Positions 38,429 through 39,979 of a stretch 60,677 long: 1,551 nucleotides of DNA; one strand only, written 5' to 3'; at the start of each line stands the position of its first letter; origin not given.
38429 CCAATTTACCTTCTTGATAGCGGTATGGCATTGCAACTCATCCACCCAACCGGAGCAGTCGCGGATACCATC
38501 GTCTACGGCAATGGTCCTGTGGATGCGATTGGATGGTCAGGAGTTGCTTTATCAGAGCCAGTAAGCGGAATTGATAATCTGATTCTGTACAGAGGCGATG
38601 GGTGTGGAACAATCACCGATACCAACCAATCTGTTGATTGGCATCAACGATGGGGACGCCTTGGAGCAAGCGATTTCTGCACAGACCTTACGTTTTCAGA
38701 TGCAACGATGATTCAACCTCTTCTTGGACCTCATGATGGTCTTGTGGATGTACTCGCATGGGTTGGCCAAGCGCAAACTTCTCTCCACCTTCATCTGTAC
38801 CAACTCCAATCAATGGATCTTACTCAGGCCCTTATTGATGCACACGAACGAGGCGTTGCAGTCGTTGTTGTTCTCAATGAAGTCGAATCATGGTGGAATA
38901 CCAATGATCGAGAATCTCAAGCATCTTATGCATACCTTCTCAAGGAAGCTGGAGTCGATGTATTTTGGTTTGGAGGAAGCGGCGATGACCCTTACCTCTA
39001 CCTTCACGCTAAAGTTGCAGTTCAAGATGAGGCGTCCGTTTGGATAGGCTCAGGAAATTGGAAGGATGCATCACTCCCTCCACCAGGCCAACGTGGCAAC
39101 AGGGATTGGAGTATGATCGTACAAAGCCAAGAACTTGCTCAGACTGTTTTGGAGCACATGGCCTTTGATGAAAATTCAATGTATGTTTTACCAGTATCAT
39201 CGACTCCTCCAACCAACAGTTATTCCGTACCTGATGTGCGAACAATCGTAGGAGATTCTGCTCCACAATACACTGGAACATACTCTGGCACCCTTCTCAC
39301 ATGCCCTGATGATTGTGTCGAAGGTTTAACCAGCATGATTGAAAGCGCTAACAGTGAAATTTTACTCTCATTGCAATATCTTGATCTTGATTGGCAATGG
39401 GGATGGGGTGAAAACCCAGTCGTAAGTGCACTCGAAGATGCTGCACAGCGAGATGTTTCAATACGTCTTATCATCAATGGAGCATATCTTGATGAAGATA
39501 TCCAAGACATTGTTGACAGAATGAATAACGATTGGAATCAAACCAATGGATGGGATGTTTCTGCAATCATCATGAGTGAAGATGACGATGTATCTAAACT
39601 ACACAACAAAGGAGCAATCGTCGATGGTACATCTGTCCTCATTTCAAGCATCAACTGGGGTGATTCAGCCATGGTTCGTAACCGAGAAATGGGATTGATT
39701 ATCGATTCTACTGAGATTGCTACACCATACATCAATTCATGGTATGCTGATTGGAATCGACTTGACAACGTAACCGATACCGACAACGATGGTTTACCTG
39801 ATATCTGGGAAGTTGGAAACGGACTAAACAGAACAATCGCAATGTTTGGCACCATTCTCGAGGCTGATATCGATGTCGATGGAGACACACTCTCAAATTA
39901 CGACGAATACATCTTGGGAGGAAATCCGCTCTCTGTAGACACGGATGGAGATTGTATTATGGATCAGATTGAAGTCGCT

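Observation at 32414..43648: Candidate extracellular-DNA capture and pyrimidine salvage operon (six co-directional, tightly spaced genes)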

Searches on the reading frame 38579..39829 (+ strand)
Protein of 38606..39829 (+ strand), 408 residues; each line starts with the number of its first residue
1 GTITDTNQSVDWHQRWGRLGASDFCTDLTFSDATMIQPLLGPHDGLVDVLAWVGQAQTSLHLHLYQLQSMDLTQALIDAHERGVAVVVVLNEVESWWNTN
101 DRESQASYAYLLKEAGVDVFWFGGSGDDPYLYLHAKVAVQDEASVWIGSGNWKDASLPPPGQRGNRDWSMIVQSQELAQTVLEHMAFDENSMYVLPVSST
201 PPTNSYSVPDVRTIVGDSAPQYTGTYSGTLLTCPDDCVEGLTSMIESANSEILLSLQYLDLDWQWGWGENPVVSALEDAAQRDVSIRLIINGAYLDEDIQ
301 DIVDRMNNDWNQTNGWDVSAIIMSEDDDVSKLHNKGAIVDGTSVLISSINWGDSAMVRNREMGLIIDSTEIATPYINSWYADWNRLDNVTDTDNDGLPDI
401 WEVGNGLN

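Call 15: search_solved_structures(query=window:38606-39829:+, max_evalue=0.01, show_alignments=2)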
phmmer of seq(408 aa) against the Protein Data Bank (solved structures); distinct sequences matched with E-value up to 0.01: 4.
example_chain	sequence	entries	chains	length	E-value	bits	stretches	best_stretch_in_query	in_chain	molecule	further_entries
4ggj_A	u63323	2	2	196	1.1e-07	34.4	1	320-387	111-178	Mitochondrial cardiolipin hydrolase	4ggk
1byr_A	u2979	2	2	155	5.7e-07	32.1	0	46-93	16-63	PROTEIN (ENDONUCLEASE)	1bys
9lkx_K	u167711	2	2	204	1.2e-05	27.8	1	320-386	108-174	Mitochondrial cardiolipin hydrolase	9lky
6ehi_A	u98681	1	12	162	1.7e-05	27.3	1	42-154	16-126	Nuclease NucT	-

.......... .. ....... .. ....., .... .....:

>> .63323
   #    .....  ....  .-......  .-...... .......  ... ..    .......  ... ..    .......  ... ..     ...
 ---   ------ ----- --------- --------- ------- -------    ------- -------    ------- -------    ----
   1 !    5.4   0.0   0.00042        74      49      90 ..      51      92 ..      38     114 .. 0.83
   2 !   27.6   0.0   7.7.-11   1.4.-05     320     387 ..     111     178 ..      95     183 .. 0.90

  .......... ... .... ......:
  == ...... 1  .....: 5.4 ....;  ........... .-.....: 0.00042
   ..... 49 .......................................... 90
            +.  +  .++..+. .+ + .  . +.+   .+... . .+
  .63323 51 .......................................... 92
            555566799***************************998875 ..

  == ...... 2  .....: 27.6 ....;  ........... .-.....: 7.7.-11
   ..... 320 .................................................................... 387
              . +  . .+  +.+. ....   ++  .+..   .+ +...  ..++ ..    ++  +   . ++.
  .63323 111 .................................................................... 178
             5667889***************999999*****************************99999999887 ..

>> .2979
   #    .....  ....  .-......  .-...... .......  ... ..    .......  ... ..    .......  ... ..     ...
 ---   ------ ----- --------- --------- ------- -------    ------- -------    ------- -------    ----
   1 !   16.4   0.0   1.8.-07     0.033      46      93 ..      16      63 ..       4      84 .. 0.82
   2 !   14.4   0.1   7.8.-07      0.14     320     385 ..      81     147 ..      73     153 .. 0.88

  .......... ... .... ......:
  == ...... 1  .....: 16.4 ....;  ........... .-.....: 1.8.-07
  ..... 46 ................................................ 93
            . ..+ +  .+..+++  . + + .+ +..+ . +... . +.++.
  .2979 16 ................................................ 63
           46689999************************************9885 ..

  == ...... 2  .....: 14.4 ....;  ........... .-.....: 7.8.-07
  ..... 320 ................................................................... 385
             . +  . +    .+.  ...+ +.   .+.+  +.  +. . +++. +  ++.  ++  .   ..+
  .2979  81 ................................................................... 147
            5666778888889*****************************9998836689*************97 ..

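Call 31: search_protein_representatives(protein=window:38579-39769:+)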
Query: 397 residues. Proteins with E-value up to 0.001 (for the whole library): 3151; up to 1e-10: 957; up to 1e-30: 83. The best 150 are listed.
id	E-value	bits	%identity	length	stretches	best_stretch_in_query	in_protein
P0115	5.2e-129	447.2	53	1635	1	1-396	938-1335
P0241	3.8e-124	431.2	49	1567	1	4-397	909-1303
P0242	6.2e-118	410.7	51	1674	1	3-396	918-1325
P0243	1.5e-115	402.9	50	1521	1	1-396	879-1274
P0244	3.1e-113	395.3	50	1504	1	2-397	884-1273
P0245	5.0e-113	394.6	49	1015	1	1-396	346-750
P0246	5.8e-110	384.5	49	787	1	3-397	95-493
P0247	1.6e-103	363.3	45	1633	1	1-396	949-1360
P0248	2.0e-102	359.7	46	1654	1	1-396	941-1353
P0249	1.7e-99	350.1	47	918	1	1-397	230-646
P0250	3.2e-96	339.2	45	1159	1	1-396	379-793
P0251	5.7e-93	328.5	46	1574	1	1-396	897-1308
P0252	1.5e-88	314.0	44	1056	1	1-397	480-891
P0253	1.7e-83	297.3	44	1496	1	1-397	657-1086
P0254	3.6e-82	293.0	39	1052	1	1-397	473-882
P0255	1.1e-74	268.4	39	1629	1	1-396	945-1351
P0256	2.0e-73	264.1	38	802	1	2-396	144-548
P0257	3.2e-70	253.6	40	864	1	1-396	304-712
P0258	8.2e-60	219.3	33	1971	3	9-393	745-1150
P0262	4.2e-51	190.6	31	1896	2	51-394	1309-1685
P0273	4.1e-40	154.5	29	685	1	10-392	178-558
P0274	7.8e-39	150.2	35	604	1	12-393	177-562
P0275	5.5e-38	147.4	36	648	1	13-393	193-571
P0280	2.4e-35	138.7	30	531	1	10-395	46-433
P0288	3.5e-34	134.9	31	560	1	14-394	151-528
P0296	1.7e-33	132.7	30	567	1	20-393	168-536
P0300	4.7e-33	131.2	31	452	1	33-392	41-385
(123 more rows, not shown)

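Call 35: search_protein_families(library=pfam, alignment_id=A3, max_evalue=0.0001)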
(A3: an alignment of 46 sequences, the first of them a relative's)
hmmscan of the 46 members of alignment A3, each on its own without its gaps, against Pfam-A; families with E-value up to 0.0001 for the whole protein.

A. member 1, P0258 (1971 aa): 6 families
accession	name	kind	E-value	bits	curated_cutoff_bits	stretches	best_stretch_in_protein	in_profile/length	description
PF13091.12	PLDc_2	-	3e-79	263.8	27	4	1371-1512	1-132/132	PLD-like domain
PF00932.25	LTD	-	1.1e-66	222.5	34.3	4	185-292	6-104/109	Lamin Tail Domain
PF00614.28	PLDc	-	1.3e-15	57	21.9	0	1696-1720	4-28/28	Phospholipase D Active site motif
PF07705.17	CARDB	-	3e-11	43.9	22.7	1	478-571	11-99/101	CARDB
PF11495.14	Regulator_TrmB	-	1.3e-08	34.8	22.2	0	793-874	14-95/233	Archaeal transcriptional regulator TrmB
PF11614.14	FixG_C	-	5.5e-08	33.4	25.6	0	1776-1842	35-102/119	IG-like fold at C-terminal of FixG, putative oxidoreductase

B. families by the number of members that match (of 46 scanned): 15 families
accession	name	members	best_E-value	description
PF13091.12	PLDc_2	46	3e-79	PLD-like domain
PF00614.28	PLDc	39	1.9e-17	Phospholipase D Active site motif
PF00932.25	LTD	37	4.3e-69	Lamin Tail Domain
PF11495.14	Regulator_TrmB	11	3.1e-14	Archaeal transcriptional regulator TrmB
PF18911.6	PKD_4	10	2.3e-37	PKD domain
PF00801.26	PKD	8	2.7e-20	PKD domain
PF07705.17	CARDB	8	5.3e-13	CARDB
PF22352.2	K319L-like_PKD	3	3.1e-11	K319L-like, PKD domain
PF17941.7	PP_kinase_C_1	2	7.8e-09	Polyphosphate kinase C-terminal domain 1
PF17963.7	Big_9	2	9.2e-07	Bacterial Ig domain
PF07894.18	SACK1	2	1.1e-05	Scaffolding anchor of CK1 domain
PF21027.3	Sde0182_C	1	3.7e-13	Cellulose-binding protein Sde0182, C-terminal domain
PF11614.14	FixG_C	1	5.5e-08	IG-like fold at C-terminal of FixG, putative oxidoreductase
PF17957.7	Big_7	1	3.7e-07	Bacterial Ig domain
PF02010.21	REJ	1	1.9e-06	REJ domain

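Call 36: list_cluster_members(proteins=[P0254, P0258, P0262, P0273, P0274, P0275, P0280, P0288, P0296, P0300])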
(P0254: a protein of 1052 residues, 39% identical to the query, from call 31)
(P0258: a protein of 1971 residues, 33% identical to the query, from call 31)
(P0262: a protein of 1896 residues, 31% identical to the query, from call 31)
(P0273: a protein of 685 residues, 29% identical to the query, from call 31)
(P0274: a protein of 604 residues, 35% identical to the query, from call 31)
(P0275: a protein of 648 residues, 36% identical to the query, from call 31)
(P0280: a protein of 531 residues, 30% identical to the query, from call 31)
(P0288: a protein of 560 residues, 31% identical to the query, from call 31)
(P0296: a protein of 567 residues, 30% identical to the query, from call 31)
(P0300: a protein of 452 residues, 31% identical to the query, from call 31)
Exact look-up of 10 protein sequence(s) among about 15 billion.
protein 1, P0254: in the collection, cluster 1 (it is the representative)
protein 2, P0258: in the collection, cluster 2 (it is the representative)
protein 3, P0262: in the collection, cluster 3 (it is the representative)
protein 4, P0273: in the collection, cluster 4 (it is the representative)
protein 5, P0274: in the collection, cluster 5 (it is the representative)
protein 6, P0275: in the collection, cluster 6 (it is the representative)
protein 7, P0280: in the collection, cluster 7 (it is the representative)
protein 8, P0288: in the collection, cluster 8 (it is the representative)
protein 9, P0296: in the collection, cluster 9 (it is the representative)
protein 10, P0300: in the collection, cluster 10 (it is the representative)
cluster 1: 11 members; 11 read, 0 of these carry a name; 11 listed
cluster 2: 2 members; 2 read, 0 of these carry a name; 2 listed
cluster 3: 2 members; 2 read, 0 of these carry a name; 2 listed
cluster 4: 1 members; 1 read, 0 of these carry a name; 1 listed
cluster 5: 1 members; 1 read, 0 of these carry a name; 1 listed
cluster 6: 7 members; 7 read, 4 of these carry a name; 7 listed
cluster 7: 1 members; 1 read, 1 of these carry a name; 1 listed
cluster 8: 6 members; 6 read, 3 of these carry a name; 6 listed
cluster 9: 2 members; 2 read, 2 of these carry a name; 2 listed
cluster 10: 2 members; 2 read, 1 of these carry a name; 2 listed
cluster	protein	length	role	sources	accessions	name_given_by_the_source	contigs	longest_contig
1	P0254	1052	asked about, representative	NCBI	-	-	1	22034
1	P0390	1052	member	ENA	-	-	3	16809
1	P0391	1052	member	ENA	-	-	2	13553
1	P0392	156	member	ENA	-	-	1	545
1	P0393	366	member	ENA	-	-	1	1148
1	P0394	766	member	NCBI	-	-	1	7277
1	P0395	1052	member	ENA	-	-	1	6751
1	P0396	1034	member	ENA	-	-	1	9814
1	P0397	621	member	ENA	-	-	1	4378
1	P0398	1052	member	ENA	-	-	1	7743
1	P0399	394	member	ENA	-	-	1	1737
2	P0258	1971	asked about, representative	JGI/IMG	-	-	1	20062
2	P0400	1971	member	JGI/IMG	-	-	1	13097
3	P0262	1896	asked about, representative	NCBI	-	-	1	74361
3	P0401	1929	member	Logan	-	-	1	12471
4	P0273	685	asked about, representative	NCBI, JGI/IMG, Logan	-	-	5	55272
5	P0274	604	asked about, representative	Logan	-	-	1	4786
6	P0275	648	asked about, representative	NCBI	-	-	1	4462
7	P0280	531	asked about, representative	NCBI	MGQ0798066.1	MAG: phospholipase D-like domain-containing protein, partial [Methanobacteriota archaeon]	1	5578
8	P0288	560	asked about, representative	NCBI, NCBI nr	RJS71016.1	MAG: hypothetical protein CW694_06270 [Candidatus Syntrophoarchaeum sp. WYZ-LMO15]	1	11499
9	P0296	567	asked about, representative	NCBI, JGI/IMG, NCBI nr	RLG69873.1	MAG: hypothetical protein DRO11_07065 [Methanobacteriota archaeon] | MAG: hypothetical protein DRO11_07065 [Euryarchaeota archaeon]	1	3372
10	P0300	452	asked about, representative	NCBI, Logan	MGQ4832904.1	MAG: phospholipase D-like domain-containing protein [Candidatus Asgardarchaeia archaeon]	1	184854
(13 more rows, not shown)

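Call 42: find_related_loci(query=A4, collection=metagenome_contigs, flank=10000)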
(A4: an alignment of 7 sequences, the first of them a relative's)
Query A4 (1629 aa) in metagenome_contigs; peptide patterns used: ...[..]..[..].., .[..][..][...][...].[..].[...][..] (x = any residue, [..] = any of these).
600 stretches matched a pattern (row limit reached: there are more); 345 encode a relative of the query (tblastn E <= 1e-3); the best 80 are kept; 80 distinct loci.
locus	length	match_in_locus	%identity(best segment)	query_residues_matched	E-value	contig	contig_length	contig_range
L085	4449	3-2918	81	514-1629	0e+0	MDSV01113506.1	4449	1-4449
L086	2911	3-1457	99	1145-1629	0e+0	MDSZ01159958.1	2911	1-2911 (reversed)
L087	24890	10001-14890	85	1-1629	0e+0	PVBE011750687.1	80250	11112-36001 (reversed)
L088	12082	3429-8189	33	30-1625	0e+0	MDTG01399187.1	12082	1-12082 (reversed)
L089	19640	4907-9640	34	37-1625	0e+0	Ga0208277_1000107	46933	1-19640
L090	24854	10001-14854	33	6-1625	0e+0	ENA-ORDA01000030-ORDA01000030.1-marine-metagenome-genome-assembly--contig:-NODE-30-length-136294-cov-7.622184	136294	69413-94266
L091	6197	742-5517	33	24-1625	0e+0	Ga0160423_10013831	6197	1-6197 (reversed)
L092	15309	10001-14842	32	10-1625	0e+0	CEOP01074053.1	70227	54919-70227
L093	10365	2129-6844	34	37-1629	0e+0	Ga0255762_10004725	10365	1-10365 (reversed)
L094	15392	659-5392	34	37-1625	0e+0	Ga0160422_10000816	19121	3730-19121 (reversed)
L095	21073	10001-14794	33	24-1625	0e+0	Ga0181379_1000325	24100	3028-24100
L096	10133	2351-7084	33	38-1625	0e+0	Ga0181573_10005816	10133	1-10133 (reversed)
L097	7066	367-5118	33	35-1625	0e+0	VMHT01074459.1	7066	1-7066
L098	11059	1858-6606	33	30-1624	0e+0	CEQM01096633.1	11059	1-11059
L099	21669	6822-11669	32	6-1625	0e+0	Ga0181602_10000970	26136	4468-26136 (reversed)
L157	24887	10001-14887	30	11-1628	0e+0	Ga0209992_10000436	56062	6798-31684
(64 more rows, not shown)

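Call 47: search_protein_families(library=pfam, proteins=[L157:1892-3931:-, L157:3937-5148:+, L157:5158-6504:-, L157:6603-8144:+, L157:8163-9899:+, L157:16199-17497:-, L087:475-1821:+, L087:6405-7724:-, L087:7721-9265:-, L087:9492-9941:+], max_evalue=0.001)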
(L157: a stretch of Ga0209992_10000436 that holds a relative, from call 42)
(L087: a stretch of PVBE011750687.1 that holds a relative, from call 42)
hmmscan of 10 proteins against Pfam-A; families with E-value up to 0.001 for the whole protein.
L157:1892-3931:- (679 aa): 1 family
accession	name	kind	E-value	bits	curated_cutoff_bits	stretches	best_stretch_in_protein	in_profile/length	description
PF00082.27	Peptidase_S8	-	2.9e-52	178.2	21.8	1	178-475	1-288/288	Subtilase family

L157:3937-5148:+ (403 aa): 0 families

L157:5158-6504:- (448 aa): 0 families

L157:6603-8144:+ (513 aa): 0 families

L157:8163-9899:+ (578 aa): 1 family
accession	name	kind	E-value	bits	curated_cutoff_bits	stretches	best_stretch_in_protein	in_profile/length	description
PF01970.21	TctA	-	1.3e-47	162.8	28.9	2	14-307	3-268/423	Tripartite tricarboxylate transporter TctA family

L157:16199-17497:- (432 aa): 3 families
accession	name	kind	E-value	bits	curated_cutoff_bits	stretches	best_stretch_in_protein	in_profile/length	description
PF00464.25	SHMT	-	8.7e-70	235.8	27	1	20-392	9-397/399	Serine hydroxymethyltransferase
PF01212.27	Beta_elim_lyase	-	4.5e-05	23.3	27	1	99-351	53-270/288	Beta-eliminating lyase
PF00266.25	Aminotran_5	-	0.00091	18.7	21.5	0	87-242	53-207/371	Aminotransferase class-V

L087:475-1821:+ (448 aa): 3 families
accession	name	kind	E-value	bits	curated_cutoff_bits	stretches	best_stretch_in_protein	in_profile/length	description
PF00108.29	Thiolase_N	-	7.3e-82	275.1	26.4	1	55-318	1-259/260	Thiolase, N-terminal domain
PF02803.24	Thiolase_C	-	2.7e-48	163.1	27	1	326-447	1-122/123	Thiolase, C-terminal domain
PF00109.32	ketoacyl-synt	-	1.8e-06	28.2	20.8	1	127-171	161-205/252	Beta-ketoacyl synthase, N-terminal domain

L087:6405-7724:- (439 aa): 5 families
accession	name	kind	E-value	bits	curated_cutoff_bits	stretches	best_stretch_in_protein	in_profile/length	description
PF01645.23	Glu_synthase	-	5.4e-86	289.5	20.4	1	122-418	72-368/369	Conserved region in glutamate synthase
PF01070.24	FMN_dh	-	4.7e-07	29.6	24.9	1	317-360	266-309/350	FMN-dependent dehydrogenase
PF04898.20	Glu_syn_central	-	1e-05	25.6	22.8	1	296-350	160-215/277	Glutamate synthase central domain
PF00478.31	IMPDH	-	1.7e-05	24.4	25.6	1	303-354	190-237/345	IMP dehydrogenase / GMP reductase domain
PF03060.21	NMO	-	0.00021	21.2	28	1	277-360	156-229/331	Nitronate monooxygenase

L087:7721-9265:- (514 aa): 1 family
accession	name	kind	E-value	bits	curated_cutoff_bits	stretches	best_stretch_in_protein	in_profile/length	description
PF01645.23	Glu_synthase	-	3.2e-05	23.7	20.4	1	375-420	258-303/369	Conserved region in glutamate synthase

L087:9492-9941:+ (149 aa): 3 families
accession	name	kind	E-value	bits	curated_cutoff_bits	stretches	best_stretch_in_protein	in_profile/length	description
PF13412.12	HTH_24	-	1.6e-15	56.8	21.9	1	1-48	1-48/48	Winged helix-turn-helix DNA-binding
PF13404.12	HTH_AsnC-type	-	6e-13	48.8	27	1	1-42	1-42/42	AsnC-type helix-turn-helix domain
PF01037.27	AsnC_trans_reg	-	6.8e-13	48.8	25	1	67-136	1-72/73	Lrp/AsnC ligand binding domain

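Call 57: list_cluster_members(proteins=[P0255, P0253, P0252, P0256, P0257, L157:8163-9899:+, L157:9980-14890:+, L157:14924-16198:+, L087:14921-16225:+, L087:9492-9941:+])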
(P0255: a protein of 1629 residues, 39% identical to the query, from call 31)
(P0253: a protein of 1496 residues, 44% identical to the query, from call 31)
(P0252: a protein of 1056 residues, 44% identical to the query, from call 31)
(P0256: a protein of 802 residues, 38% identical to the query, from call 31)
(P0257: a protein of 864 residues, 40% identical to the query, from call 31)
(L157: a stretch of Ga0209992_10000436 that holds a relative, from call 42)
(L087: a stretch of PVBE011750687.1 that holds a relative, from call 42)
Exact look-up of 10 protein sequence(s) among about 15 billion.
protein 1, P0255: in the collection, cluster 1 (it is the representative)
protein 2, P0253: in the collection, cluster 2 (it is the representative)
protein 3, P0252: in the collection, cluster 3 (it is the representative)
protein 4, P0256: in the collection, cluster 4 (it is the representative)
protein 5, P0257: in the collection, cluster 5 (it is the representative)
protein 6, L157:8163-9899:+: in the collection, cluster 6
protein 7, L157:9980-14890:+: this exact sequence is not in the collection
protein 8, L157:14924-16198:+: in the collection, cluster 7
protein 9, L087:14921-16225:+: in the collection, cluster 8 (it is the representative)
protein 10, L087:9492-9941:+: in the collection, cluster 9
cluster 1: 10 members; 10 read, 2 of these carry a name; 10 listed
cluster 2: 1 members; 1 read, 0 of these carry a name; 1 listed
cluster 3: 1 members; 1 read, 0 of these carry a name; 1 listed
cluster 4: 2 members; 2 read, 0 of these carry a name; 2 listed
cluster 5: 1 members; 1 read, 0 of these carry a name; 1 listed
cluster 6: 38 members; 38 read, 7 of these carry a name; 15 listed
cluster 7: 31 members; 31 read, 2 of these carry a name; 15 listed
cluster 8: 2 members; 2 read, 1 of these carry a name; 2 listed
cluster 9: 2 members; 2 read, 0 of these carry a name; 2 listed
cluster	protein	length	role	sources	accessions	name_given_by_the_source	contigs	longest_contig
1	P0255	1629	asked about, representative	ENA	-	-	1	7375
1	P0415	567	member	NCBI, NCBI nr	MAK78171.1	MAG: hypothetical protein CL992_02735, partial [Euryarchaeota archaeon] | hypothetical protein [Euryarchaeota archaeon]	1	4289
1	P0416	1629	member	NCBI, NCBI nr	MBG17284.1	MAG: hypothetical protein CMB77_02895 [Euryarchaeota archaeon] | hypothetical protein [Euryarchaeota archaeon]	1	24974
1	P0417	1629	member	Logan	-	-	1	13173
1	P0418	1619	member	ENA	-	-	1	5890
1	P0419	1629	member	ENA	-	-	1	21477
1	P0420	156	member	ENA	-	-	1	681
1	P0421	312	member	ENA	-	-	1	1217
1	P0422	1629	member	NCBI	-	-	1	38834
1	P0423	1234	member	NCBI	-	-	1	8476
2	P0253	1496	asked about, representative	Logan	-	-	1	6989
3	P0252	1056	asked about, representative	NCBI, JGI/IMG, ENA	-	-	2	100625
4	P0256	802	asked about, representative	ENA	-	-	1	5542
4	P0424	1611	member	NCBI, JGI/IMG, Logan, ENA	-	-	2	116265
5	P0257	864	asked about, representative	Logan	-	-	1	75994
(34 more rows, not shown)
